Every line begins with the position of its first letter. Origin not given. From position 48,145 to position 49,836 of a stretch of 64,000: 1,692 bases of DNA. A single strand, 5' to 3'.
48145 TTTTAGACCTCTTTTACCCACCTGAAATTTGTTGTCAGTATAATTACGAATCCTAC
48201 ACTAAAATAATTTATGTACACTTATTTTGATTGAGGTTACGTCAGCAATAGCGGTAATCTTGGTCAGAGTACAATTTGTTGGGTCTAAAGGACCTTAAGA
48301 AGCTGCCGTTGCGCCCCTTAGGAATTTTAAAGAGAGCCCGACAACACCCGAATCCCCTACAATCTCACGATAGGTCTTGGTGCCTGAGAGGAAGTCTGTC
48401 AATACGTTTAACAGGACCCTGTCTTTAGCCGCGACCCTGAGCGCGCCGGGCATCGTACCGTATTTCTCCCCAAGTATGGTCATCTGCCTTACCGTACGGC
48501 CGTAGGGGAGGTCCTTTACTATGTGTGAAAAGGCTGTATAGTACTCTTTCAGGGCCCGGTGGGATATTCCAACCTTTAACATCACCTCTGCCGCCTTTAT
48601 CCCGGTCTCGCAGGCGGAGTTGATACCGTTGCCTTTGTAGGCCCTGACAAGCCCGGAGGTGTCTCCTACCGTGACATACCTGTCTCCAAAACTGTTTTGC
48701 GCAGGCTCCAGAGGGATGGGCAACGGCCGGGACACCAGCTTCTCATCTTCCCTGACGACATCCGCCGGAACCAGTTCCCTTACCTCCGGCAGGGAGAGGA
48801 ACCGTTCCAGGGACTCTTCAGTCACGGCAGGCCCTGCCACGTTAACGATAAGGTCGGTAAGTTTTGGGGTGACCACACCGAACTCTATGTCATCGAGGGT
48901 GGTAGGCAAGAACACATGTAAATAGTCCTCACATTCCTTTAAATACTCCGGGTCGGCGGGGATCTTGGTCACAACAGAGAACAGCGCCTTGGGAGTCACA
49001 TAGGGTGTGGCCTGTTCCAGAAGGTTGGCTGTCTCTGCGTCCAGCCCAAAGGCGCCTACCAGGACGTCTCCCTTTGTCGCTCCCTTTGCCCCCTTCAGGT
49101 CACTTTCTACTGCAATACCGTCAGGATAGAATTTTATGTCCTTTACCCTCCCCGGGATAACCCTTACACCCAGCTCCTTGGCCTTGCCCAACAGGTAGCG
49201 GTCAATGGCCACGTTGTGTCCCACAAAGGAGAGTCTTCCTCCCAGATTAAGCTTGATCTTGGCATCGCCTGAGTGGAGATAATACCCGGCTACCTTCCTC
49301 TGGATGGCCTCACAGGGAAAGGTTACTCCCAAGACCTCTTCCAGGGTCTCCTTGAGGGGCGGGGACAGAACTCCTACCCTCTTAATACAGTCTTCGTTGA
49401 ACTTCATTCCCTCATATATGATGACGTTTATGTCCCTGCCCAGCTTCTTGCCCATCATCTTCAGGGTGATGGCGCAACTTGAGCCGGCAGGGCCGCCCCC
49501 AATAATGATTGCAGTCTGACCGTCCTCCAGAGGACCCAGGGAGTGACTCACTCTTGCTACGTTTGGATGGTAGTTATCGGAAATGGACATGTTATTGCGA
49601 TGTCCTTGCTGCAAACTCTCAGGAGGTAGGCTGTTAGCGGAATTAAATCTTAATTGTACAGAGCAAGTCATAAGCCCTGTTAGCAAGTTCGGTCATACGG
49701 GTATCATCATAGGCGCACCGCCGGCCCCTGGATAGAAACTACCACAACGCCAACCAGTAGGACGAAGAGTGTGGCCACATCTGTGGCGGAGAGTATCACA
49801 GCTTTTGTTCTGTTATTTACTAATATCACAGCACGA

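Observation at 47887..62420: A 14.3-kb respiratory segment is bracketed by 214-bp near-identical direct repeats (gene-3'-end duplication)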

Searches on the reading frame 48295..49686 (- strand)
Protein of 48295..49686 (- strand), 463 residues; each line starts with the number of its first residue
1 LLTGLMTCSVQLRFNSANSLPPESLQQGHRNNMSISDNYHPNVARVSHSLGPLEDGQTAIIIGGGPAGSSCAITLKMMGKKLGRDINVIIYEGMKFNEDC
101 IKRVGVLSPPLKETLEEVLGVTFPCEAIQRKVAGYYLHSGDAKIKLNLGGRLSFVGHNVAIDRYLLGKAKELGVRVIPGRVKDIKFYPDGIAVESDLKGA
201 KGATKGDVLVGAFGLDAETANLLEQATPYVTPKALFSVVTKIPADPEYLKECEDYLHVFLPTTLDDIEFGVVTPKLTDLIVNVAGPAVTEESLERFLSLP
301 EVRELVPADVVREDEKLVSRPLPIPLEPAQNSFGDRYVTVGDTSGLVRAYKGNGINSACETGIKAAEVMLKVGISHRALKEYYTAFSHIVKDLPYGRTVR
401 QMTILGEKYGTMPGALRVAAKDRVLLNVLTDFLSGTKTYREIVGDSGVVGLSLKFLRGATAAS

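Call 7: search_protein_families(library=pfam, proteins=[window:48295-49686:-], max_evalue=0.01)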
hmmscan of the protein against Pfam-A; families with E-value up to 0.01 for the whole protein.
window:48295-49686:- (463 aa): 3 families
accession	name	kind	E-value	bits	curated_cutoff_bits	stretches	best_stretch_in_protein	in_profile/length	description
PF01266.30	DAO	-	3e-06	27.4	27.9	1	163-364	153-349/353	FAD dependent oxidoreductase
PF07992.20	Pyr_redox_2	-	1.4e-05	25.2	26.1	1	60-129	4-61/291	Pyridine nucleotide-disulphide oxidoreductase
PF04820.20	Trp_halogenase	-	0.0054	16.1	21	0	60-90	3-33/458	Tryptophan halogenase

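Call 8: search_protein_families(library=ncbifam, proteins=[window:48295-49686:-], max_evalue=0.01)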
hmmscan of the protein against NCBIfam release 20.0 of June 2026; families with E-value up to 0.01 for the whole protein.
window:48295-49686:- (463 aa): 8 families
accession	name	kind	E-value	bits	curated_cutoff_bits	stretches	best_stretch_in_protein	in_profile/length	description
TIGR02023.1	BchP-ChlP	subfamily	1.6e-16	60.3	343.3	1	60-388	4-319/388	geranylgeranyl diphosphate reductase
TIGR02032.1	GG-red-SF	subfamily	2e-16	60.5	158.8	1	60-368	4-296/297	geranylgeranyl reductase family protein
NF049967.1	QhpG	equivalog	3.7e-09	36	240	1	60-223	2-147/423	flavin-dependent monooxygenase QhpG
TIGR02028.1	ChlP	equivalog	1.4e-07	30.6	505.3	1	60-379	4-314/398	geranylgeranyl reductase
NF041080.1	DGGGPL_reductase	equivalog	4.1e-05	22.6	580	1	59-178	4-114/447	digeranylgeranylglycerophospholipid reductase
NF045655.1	MkRedMenJ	equivalog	0.00043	19.3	700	0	334-383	280-332/406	menaquinone reductase MenJ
NF009410.0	PRK12771.1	subfamily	0.004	15.8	516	1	54-81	136-163/566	NAD(P)-binding protein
NF038171.1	maturase_LodB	equivalog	0.0063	15.6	400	0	60-98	3-36/361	lysine-epsilon-oxidase maturase LodB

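Call 29: find_homologous_proteins(query=window:48295-49686:-, max_evalue=1e-20)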
Query window:48295-49686:- (463 aa): 454 proteins with E <= 1e-20 among 8000 candidates; the best 120 are listed.
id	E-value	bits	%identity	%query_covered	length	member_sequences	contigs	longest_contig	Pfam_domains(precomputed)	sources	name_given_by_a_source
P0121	2.5e-282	955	100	93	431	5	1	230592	PF01266.31,PF07992.21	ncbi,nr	ncbi:MAG: NAD(P)/FAD-dependent oxidoreductase [Candidatus Brocadiales bacterium]|nr:NAD(P)/FAD-depen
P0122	1.2e-240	817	85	93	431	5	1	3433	-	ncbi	-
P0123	5.1e-228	776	80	93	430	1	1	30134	-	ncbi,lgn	ncbi:MAG: NAD(P)/FAD-dependent oxidoreductase [Candidatus Brocadiales bacterium]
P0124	6.3e-225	766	84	88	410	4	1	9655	PF01266.31,PF07992.21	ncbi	-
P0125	2.4e-217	741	74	93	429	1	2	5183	PF01266.31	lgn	-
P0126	8.2e-216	736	76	93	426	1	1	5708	PF01266.31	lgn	-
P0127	2.8e-213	727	75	93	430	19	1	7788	-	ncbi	-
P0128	1.3e-203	695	71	93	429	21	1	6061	PF01266.31,PF07992.21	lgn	-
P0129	3.7e-203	694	73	93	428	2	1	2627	-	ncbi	-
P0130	3.3e-202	691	73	90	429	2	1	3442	PF01266.31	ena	-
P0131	1.2e-201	689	74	89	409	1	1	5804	PF01266.31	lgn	-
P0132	8.1e-174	597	66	88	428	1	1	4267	PF01266.31,PF07992.21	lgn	-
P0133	6.3e-172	591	64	89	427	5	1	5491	PF01266.31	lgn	-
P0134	4.6e-161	555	62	88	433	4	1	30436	PF01266.31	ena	-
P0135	9.5e-161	554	63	88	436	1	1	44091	PF01266.31,PF07992.21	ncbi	-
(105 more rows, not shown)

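Call 32: find_encoding_contigs(protein=P0123, flank=10000, max_places=3)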
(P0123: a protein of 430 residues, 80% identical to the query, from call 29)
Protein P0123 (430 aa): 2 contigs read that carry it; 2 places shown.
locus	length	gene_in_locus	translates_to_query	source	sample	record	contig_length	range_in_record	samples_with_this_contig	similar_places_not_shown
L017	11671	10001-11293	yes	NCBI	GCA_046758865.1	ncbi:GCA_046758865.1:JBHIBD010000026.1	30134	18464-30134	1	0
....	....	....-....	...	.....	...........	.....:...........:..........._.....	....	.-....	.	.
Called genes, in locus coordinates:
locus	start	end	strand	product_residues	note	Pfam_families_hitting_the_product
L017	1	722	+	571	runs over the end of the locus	PF01558:POR, PF01855:POR_N, PF02780:Transketolase_C (weak), PF17147:PFOR_II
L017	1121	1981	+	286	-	PF02775:TPP_enzyme_C, PF12367:PFO_beta_C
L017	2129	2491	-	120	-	PF00453:Ribosomal_L20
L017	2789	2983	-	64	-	PF01632:Ribosomal_L35p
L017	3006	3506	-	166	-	PF05198:IF3_N, PF00707:IF3_C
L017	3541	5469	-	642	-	PF02824:TGS, PF07973:tRNA_SAD, PF00587:tRNA-synt_2b, PF03129:HGTP_anticodon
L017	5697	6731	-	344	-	PF04055:Radical_SAM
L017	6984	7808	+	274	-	PF04468:PSP1, PF28472:PSP1_3rd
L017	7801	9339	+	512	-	PF00133:tRNA-synt_1, PF01406:tRNA-synt_1e, PF09334:tRNA-synt_1g, PF00133:tRNA-synt_1, PF08264:Anticodon_1, PF19303:Anticodon_3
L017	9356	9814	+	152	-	-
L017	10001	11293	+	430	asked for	-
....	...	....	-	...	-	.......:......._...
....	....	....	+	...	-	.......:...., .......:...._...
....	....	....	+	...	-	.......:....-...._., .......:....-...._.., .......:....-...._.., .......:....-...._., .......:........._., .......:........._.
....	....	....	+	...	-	-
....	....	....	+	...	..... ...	-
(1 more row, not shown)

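Call 33: find_encoding_contigs(protein=P0124, flank=10000, max_places=3)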
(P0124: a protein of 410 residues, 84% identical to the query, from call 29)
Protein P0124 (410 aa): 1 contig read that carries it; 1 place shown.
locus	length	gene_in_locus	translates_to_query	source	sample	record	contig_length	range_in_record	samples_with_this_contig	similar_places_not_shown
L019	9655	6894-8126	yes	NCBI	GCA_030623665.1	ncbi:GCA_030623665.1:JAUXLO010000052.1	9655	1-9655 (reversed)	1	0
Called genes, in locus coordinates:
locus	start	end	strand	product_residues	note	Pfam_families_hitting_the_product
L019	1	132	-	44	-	?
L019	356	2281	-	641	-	PF02824:TGS, PF07973:tRNA_SAD, PF00587:tRNA-synt_2b, PF03129:HGTP_anticodon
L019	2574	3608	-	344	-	PF04055:Radical_SAM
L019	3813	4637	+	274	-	PF04468:PSP1, PF28472:PSP1_3rd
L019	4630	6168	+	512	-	PF00133:tRNA-synt_1, PF01406:tRNA-synt_1e, PF09334:tRNA-synt_1g, PF00133:tRNA-synt_1, PF08264:Anticodon_1, PF19303:Anticodon_3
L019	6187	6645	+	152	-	-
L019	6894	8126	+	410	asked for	PF01266:DAO (faint), PF07992:Pyr_redox_2 (faint)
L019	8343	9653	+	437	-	?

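Call 66: search_protein_families(library=pfam, proteins=[L019:8343-9653:+, L019:6187-6645:+], max_evalue=0.01)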
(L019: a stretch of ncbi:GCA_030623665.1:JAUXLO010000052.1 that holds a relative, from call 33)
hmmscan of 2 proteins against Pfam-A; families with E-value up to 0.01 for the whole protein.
L019:8343-9653:+ (437 aa): 5 families
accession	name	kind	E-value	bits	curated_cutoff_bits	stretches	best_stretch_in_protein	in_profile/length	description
PF02743.24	dCache_1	-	1.2e-23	84.4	45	1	37-294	4-237/240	Cache domain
PF00672.30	HAMP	-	9e-15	55.2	25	1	331-379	1-49/53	HAMP domain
PF08448.16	PAS_4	-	1.4e-05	25.7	23.1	0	399-432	1-37/110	PAS fold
PF13426.13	PAS_9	-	0.0002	22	27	0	405-435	3-36/103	PAS domain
PF13188.13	PAS_8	-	0.00055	20.2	21.8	1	394-433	2-41/65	PAS domain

L019:6187-6645:+ (152 aa): 0 families
